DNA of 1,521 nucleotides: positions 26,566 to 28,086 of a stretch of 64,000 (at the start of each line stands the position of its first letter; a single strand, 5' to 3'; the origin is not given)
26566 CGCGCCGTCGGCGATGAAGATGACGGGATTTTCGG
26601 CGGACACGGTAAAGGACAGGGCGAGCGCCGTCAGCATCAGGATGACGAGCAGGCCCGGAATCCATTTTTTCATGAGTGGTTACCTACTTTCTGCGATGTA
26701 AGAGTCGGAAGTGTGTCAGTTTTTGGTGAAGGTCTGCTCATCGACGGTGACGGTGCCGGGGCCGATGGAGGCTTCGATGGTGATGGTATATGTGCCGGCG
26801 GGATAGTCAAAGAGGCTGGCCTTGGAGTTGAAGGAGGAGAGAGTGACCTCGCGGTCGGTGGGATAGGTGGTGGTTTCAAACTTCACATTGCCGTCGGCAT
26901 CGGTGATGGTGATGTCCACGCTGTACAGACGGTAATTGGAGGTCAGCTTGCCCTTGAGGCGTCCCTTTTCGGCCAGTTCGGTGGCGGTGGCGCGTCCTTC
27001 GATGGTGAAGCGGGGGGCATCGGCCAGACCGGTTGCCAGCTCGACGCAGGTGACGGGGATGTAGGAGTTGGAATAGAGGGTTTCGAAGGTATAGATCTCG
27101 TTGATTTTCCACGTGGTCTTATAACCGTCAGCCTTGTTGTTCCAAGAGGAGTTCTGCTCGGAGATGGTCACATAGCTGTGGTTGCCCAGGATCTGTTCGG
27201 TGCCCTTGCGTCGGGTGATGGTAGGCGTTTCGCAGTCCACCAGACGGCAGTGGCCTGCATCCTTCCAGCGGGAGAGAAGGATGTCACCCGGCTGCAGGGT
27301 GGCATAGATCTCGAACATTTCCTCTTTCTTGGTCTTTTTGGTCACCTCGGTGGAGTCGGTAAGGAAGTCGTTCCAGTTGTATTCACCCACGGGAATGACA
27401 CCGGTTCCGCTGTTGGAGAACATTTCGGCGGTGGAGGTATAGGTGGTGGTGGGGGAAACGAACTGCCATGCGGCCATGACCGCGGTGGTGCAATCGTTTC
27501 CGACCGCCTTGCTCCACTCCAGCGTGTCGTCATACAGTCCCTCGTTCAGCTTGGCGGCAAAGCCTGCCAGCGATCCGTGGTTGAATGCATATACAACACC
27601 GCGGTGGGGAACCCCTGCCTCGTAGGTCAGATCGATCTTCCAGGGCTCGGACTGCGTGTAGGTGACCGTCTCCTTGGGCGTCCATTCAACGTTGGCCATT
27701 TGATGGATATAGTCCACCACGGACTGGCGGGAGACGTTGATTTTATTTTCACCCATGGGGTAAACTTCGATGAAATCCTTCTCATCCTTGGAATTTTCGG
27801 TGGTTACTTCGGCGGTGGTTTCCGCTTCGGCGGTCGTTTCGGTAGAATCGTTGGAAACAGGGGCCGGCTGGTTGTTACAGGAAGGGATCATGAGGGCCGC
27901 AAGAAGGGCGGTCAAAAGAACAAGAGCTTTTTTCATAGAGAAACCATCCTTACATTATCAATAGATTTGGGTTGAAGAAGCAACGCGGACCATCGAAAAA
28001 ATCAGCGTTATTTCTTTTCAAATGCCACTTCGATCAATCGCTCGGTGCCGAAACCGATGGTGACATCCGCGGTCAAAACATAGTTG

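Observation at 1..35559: A 35.6-kb co-directional array of 15 paralogous exported proteins built around one unassigned C-terminal module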

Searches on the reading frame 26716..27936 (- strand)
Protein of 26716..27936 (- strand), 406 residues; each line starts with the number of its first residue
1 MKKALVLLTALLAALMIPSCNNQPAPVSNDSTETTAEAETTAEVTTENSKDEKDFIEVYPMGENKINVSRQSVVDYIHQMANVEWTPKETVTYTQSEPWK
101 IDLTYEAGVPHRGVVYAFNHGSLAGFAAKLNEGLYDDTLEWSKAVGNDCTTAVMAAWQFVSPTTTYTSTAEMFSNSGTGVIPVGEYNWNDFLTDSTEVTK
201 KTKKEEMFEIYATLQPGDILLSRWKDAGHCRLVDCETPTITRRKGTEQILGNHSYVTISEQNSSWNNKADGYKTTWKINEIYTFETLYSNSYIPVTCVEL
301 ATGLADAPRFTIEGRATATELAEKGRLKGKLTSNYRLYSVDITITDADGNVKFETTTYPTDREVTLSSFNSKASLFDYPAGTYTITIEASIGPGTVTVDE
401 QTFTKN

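Call 4: search_protein_families(library=pfam, proteins=[window:26716-27936:-], max_evalue=1)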
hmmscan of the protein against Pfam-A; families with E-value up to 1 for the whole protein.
window:26716-27936:- (406 aa): 2 families
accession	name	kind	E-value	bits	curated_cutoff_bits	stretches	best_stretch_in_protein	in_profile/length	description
PF21827.1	New_glue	-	0.0024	18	31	1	1-47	1-49/94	New glue protein family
PF09134.16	Invasin_D3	-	0.053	14.5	33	1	339-399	22-79/98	Invasin, domain 3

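Call 5: search_protein_families(library=ncbifam, proteins=[window:26716-27936:-], max_evalue=1)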
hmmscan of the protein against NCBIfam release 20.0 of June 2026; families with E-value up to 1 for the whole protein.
window:26716-27936:- (406 aa): 5 families
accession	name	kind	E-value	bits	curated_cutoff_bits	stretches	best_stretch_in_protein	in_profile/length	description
NF050142.1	PG1828_fam_lipo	equivalog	5e-05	23.9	50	1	1-45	1-45/59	PG1828 family lipoprotein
NF058595.1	invert_tail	domain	0.012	15.9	37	0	379-393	87-101/113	lipo-invert putative C-terminal anchoring domain-containing protein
TIGR04183.1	Por_Secre_tail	domain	0.038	14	23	1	339-389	20-60/72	T9SS type A sorting domain-containing protein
TIGR03769.1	P_ac_wall_RPT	domain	0.055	14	30.9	0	380-404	12-38/41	TIGR03769 domain-containing protein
NF041428.1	TrsH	subfamily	0.057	13.5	150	1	1-58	1-52/149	TrsH/TraH family protein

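Call 10: search_solved_structures(query=A1, max_evalue=10, show_alignments=3)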
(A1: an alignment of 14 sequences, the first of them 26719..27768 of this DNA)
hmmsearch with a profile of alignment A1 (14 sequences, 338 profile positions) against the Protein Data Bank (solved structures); distinct sequences matched with E-value up to 10: 5.
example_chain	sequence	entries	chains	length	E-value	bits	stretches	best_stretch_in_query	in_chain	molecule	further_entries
6xi3_AAA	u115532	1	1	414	4.4e-05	25.8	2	246-323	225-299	Large adhesion protein (Lap) involved in biofilm formation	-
7eh9_A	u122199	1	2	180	0.65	12.1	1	272-336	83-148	Basal-body rod modification protein FlgD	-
5gkd_A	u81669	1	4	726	0.7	12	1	130-200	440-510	AlyGC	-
5gkq_A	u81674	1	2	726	0.7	12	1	130-200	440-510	AlyGC mutant - R241A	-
10fm_A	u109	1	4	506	1.3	11.2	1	14-154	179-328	aldehyde dehydrogenase (NAD(+))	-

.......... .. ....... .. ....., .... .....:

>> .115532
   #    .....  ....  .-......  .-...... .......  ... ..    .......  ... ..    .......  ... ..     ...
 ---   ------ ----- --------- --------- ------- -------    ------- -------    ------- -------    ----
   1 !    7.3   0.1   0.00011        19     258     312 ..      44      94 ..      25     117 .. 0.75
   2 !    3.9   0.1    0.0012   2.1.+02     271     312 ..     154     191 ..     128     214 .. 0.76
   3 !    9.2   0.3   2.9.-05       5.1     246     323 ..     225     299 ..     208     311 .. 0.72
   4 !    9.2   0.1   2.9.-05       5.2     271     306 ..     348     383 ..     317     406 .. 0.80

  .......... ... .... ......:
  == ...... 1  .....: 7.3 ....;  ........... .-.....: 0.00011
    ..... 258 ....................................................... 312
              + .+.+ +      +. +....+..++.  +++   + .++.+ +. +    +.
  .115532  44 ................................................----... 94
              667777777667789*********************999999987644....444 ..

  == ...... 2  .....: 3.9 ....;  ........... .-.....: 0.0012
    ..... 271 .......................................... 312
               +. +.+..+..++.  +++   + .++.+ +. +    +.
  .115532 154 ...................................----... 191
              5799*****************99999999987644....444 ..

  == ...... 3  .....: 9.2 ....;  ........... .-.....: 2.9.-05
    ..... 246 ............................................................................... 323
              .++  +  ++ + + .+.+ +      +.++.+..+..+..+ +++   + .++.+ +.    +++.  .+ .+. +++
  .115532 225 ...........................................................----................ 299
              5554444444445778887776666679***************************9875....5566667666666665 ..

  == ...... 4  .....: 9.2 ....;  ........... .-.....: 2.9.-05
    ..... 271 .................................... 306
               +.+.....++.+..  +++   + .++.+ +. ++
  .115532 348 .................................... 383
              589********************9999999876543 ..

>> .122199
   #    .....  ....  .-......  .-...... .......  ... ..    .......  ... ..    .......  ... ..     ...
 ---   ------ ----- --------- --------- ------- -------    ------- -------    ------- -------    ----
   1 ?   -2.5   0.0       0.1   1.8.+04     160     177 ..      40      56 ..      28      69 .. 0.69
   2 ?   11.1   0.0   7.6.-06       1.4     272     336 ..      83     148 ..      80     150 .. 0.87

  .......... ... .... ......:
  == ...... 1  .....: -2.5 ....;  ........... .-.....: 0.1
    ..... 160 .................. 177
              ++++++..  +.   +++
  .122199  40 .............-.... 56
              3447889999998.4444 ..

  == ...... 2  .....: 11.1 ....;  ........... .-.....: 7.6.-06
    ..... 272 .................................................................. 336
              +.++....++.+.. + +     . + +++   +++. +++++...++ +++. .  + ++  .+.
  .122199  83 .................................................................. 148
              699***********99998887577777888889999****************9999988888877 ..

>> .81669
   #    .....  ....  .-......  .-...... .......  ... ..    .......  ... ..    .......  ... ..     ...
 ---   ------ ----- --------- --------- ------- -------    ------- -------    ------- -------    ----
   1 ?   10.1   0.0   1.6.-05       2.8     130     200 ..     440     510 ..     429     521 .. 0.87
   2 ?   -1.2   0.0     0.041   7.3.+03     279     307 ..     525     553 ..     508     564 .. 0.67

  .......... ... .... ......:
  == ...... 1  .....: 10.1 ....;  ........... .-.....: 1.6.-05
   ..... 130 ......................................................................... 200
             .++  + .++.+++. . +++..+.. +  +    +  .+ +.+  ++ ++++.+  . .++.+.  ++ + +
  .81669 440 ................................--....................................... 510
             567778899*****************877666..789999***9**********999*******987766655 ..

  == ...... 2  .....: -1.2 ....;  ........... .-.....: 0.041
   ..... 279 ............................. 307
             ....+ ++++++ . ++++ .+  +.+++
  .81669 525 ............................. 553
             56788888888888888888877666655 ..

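Call 12: find_homologous_proteins(query=A1, max_evalue=0.001)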
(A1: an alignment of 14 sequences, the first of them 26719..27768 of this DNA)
Query A1 (14 sequences) (350 aa, profile of the alignment): 10 proteins with E <= 0.001 among 3759 candidates.
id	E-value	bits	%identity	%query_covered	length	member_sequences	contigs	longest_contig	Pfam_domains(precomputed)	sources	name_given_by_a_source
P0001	5.4e-114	399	94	100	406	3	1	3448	-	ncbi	-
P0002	1.7e-108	381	75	100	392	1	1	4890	-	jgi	-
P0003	1.7e-108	381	34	92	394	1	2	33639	-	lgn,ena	-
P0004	1.3e-105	371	57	100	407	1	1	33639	-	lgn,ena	-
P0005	8.2e-75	270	28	96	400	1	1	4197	-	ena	-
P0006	3.2e-68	248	32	98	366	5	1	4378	-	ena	-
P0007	7.6e-67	244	33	97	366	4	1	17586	-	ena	-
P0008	3.2e-65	238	27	96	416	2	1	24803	-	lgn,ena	-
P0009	9.4e-62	227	27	96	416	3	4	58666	-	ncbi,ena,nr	ncbi:MAG: hypothetical protein IJN17_03460 [Clostridia bacterium]|nr:hypothetical protein [Clostridi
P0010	1.3e-35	141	26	84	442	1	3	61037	-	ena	-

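Call 21: predict_structure(alignment_id=A1)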
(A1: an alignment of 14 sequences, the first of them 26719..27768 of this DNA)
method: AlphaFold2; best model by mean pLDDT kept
length: 350 residues; sequences in the alignment: 14
mean_pLDDT: 89.4   pTM: 0.87
mean pLDDT of the five models: 89.4, 89.5, 89.2, 88.9, 88.0
residues with pLDDT >= 90: 232; 70-90: 99; 50-70: 19; < 50: 0
segments of 3 or more residues with pLDDT < 50: none
pLDDT, mean of each block of 10 residues (from residue 1): 82 95 95 79 71 93 88 92 85 94 91 85 91 79 91 96 93 94 76 92 92 79 96 96 92 92 88 93 94 94 91 82 93 89 93
secondary structure, 60 per line:
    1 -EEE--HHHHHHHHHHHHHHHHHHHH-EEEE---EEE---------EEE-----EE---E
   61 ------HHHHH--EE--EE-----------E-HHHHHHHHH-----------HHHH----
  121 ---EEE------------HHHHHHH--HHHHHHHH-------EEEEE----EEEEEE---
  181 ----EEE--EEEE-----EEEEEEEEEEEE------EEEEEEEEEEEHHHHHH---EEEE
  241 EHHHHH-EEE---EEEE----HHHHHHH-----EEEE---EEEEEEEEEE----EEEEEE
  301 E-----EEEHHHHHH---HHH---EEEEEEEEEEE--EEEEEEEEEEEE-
elements in order: E2-4 H7-26 E28-31 E35-37 E47-49 H67-71 H93-101 H113-116 E124-126 H139-145 H148-155 E163-167 E172-177 E185-187 E190-193 E199-210 E217-227 H228-233 E237-241 H242-246 E248-250 E254-257 H262-268 E274-277 E281-290 E295-301 E307-309 H310-315 E325-335 E338-349

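Call 24: search_protein_representatives(alignment_id=A2)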
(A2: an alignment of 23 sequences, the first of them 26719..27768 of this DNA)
Query: 23 sequences, 347 profile positions. Proteins with E-value up to 0.001 (for the whole library): 2540; up to 1e-10: 1681; up to 1e-30: 941. The best 150 are listed.
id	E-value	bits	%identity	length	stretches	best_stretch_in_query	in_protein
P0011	3.6e-212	719.9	-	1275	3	8-347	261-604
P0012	2.4e-186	634.9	-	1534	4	8-346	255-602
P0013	4.5e-172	588.0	-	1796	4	6-337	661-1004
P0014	2.2e-150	516.7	-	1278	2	7-347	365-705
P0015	4.1e-142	489.5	-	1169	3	9-337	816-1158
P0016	1.9e-134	464.3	-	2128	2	7-346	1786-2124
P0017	1.2e-131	455.1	-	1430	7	4-342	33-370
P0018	2.1e-126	437.8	-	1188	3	6-339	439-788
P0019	1.6e-123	428.3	-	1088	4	4-346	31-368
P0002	4.3e-122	423.7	-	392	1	10-347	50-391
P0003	6.2e-122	423.1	-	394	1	4-346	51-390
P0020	4.3e-118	410.5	-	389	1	9-347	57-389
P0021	5.6e-118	410.1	-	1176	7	7-346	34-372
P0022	1.7e-113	395.4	-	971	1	13-347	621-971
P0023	2.1e-113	395.1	-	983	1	11-347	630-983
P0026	8.3e-107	373.4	-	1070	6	4-346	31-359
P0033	1.4e-98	346.3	-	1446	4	82-347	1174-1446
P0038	3.5e-97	341.7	-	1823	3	10-347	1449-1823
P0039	1.4e-96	339.8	-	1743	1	11-340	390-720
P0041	1.7e-95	336.2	-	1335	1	14-347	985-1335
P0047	2.0e-94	332.6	-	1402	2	8-347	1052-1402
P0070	1.2e-86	307.1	-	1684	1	13-347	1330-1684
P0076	3.0e-85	302.5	-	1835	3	7-346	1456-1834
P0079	4.7e-85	301.8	-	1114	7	243-346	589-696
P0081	1.0e-84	300.8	-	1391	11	251-346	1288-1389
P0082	1.3e-84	300.4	-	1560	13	267-346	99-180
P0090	1.5e-82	293.6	-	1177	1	4-346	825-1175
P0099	5.8e-81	288.4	-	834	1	7-346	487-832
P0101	1.1e-80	287.5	-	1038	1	11-345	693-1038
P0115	8.9e-79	281.2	-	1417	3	10-344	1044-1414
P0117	1.6e-78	280.4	-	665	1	7-346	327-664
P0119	9.3e-78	277.9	-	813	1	5-346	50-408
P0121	3.3e-77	276.0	-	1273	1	6-347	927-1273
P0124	6.5e-77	275.1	-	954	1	6-346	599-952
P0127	5.9e-76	271.9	-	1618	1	14-345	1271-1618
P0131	1.2e-75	270.9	-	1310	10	263-339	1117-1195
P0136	5.2e-75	268.8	-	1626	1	9-346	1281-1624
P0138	9.3e-75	268.0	-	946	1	9-347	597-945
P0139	1.7e-74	267.1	-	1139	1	9-346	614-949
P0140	2.2e-74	266.8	-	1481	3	8-347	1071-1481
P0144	6.7e-74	265.2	-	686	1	6-346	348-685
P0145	7.0e-74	265.1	-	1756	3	4-313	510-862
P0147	1.3e-73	264.2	-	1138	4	7-260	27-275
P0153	2.5e-72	260.0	-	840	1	7-346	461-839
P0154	5.0e-72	259.0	-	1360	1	7-347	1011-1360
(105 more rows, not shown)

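Call 32: find_encoding_contigs(protein=P0009, flank=10000, max_places=3)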
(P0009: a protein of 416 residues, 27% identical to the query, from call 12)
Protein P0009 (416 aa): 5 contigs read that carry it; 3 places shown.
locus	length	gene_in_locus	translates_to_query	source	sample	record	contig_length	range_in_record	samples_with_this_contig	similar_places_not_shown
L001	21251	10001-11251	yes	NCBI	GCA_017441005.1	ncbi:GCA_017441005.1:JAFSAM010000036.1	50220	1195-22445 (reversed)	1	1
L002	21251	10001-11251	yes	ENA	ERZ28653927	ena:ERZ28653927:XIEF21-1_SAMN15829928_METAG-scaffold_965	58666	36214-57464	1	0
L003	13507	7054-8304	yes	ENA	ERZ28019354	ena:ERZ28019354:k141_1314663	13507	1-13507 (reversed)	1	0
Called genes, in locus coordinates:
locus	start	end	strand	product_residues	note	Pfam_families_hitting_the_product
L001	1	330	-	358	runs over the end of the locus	PF01408:GFO_IDH_MocA, PF03447:NAD_binding_3, PF22725:GFO_IDH_MocA_C3, PF02894:GFO_IDH_MocA_C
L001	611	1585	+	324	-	PF00365:PFK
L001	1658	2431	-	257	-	PF00165:HTH_AraC (weak), PF12833:HTH_18, PF00165:HTH_AraC (weak)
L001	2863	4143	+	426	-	-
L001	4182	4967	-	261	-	PF00165:HTH_AraC, PF12833:HTH_18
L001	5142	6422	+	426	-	-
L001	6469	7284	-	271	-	PF02311:AraC_binding (weak), PF00165:HTH_AraC (weak), PF12833:HTH_18, PF00165:HTH_AraC (weak)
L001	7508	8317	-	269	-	PF00165:HTH_AraC (weak), PF12833:HTH_18, PF00165:HTH_AraC (weak)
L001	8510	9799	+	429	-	-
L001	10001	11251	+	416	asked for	-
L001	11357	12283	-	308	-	PF02603:Hpr_kinase_N, PF07475:Hpr_kinase_C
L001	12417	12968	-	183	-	-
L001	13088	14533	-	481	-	PF00672:HAMP, PF00512:HisKA, PF02518:HATPase_c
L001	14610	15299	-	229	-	PF00072:Response_reg, PF00486:Trans_reg_C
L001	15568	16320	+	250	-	PF09359:VTC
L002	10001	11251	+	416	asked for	-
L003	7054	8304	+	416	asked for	-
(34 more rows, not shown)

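Call 33: find_encoding_contigs(protein=P0003, flank=10000, max_places=3)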
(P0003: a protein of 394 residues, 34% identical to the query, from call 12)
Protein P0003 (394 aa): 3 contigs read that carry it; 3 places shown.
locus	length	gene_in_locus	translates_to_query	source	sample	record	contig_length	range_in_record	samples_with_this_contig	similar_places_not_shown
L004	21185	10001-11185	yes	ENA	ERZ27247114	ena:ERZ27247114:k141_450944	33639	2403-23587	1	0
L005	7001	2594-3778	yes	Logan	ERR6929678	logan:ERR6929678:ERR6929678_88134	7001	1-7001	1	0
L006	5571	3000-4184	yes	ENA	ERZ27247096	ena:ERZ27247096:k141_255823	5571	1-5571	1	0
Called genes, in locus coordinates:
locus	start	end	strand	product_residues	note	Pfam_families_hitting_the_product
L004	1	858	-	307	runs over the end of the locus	PF01430:HSP33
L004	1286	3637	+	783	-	PF04023:FeoA, PF01926:MMR_HSR1, PF02421:FeoB_N, PF17910:FeoB_Cyto, PF07670:Gate, PF07664:FeoB_C, PF07670:Gate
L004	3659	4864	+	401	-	PF03315:SDH_beta, PF03313:SDH_alpha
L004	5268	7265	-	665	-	PF01073:3Beta_HSD, PF01370:Epimerase, PF02719:Polysacc_synt_2, PF04321:RmlD_sub_bind, PF16363:GDP_Man_Dehyd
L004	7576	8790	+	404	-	-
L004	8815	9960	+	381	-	-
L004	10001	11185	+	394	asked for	-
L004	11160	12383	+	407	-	-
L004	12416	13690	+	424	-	-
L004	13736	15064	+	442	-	-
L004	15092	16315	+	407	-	-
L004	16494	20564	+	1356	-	-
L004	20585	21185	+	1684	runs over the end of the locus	-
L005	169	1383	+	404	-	-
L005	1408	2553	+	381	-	-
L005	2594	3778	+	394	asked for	-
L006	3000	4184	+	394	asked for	-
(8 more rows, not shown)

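Call 49: search_protein_families(library=pfam, alignment_id=A6, max_evalue=0.001)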
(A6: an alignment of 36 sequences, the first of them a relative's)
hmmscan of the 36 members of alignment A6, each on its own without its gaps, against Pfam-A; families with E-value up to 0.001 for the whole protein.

A. member 1, P0016 (2128 aa): 0 families

B. families by the number of members that match (of 36 scanned): 56 families (the first 25 are shown)
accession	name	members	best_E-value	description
PF13860.13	FlgD_ig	10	6.9e-29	FlgD Ig-like domain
PF18962.6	Por_Secre_tail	5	1.2e-19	Secretion system C-terminal sorting domain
PF22352.2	K319L-like_PKD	5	4e-16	K319L-like, PKD domain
PF15418.12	DUF4625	5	2.4e-12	Domain of unknown function (DUF4625)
PF11797.14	WxLIP_HBD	4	3.8e-30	WxL Interacting Protein, host binding domain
PF06321.17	P_gingi_FimA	4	5.7e-20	Major fimbrial subunit protein (FimA)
PF24421.1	Ig_J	4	3e-18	Tip attachment protein J, Ig-like domain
PF00404.24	Dockerin_1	4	1.4e-13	Dockerin type I domain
PF07495.19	Y_Y_Y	3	4.3e-21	Y_Y_Y domain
PF10029.15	DUF2271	3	1.3e-08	Predicted periplasmic protein (DUF2271)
PF07523.18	Big_3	3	1.7e-05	Bacterial Ig-like domain (group 3)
PF22058.2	X25_BaPul_like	2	6.1e-22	Pullulanase X25 domain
PF00395.25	SLH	2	2.7e-19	S-layer homology domain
PF05257.22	CHAP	2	6.4e-17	CHAP domain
PF13529.12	Peptidase_C39_2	2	2.2e-15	Peptidase_C39 like family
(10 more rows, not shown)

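Call 67: search_protein_families(library=pfam, proteins=[P0039, P0119, P0139, P0145, P0099, P0153, P0117, P0144, P0101], max_evalue=0.001)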
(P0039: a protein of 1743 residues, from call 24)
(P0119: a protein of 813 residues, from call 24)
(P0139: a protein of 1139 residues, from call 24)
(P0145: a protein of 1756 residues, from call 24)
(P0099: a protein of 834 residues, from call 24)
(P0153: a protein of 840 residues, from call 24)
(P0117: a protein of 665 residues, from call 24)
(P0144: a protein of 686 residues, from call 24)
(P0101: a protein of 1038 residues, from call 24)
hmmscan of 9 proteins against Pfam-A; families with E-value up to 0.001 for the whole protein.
P0039 (1743 aa): 0 families

P0119 (813 aa): 0 families

P0139 (1139 aa): 2 families
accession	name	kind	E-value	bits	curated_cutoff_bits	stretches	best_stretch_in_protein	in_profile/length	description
PF00404.24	Dockerin_1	-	7.6e-08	32.9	22.9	1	958-1005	2-49/57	Dockerin type I domain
PF02012.26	BNR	-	0.00029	20.8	27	0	513-524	1-12/12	BNR/Asp-box repeat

P0145 (1756 aa): 0 families

P0099 (834 aa): 1 family
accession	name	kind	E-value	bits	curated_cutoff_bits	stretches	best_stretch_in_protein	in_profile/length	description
PF00404.24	Dockerin_1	-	3.1e-13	50.1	22.9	1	386-445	1-56/57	Dockerin type I domain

P0153 (840 aa): 0 families

P0117 (665 aa): 2 families
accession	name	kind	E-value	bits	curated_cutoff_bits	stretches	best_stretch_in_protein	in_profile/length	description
PF00754.31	F5_F8_type_C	-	2.2e-05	25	28.2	1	151-278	3-114/127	F5/8 type C domain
PF22633.2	F5_F8_type_C_2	-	0.001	20.1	27.8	0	165-235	1-67/91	NedA-like, galactose-binding domain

P0144 (686 aa): 0 families

P0101 (1038 aa): 0 families
